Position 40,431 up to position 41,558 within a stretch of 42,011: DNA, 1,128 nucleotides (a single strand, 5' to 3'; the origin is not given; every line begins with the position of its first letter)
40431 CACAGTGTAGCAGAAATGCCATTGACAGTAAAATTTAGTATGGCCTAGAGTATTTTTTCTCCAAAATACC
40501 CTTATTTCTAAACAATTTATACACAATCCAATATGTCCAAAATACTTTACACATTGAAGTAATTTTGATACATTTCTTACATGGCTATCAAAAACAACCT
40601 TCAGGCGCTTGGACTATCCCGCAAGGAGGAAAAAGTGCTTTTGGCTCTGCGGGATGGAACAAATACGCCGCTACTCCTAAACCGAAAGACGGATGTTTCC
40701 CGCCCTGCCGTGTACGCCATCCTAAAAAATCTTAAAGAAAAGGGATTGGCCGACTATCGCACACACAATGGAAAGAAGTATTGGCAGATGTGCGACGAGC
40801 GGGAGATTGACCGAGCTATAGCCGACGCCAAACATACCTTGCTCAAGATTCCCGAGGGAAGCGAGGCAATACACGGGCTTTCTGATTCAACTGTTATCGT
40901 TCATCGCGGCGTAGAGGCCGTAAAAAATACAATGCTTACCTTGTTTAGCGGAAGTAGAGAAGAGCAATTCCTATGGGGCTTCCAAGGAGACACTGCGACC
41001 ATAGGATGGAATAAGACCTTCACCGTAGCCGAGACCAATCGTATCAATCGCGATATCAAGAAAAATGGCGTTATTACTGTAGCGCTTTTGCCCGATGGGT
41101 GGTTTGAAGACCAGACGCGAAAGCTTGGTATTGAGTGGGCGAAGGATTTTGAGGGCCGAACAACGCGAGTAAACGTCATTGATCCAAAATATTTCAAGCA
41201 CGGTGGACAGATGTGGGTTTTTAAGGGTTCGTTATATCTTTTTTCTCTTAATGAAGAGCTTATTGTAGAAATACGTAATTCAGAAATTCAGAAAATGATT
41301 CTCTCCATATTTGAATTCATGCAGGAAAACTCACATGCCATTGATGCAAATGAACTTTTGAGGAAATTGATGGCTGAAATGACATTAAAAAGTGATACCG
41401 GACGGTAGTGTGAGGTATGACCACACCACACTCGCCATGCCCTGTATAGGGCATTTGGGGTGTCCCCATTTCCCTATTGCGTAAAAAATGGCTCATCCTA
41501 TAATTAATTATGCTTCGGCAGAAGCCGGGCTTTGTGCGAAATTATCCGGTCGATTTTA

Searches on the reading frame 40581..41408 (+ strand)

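Call 40: search_protein_families(library=pfam, proteins=[window:40581-41408:+], max_evalue=0.001)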
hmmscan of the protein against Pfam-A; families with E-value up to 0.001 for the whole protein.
window:40581-41408:+ (275 aa): 2 families
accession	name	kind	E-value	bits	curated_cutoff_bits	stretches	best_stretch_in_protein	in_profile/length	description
PF01978.25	TrmB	-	3.5e-08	33.6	25.6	1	7-67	1-62/68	Sugar-specific transcriptional regulator TrmB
PF25213.1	HVO_A0261_N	-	8.7e-05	22.8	35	1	7-60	4-57/86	HVO_A0261 N-terminal domain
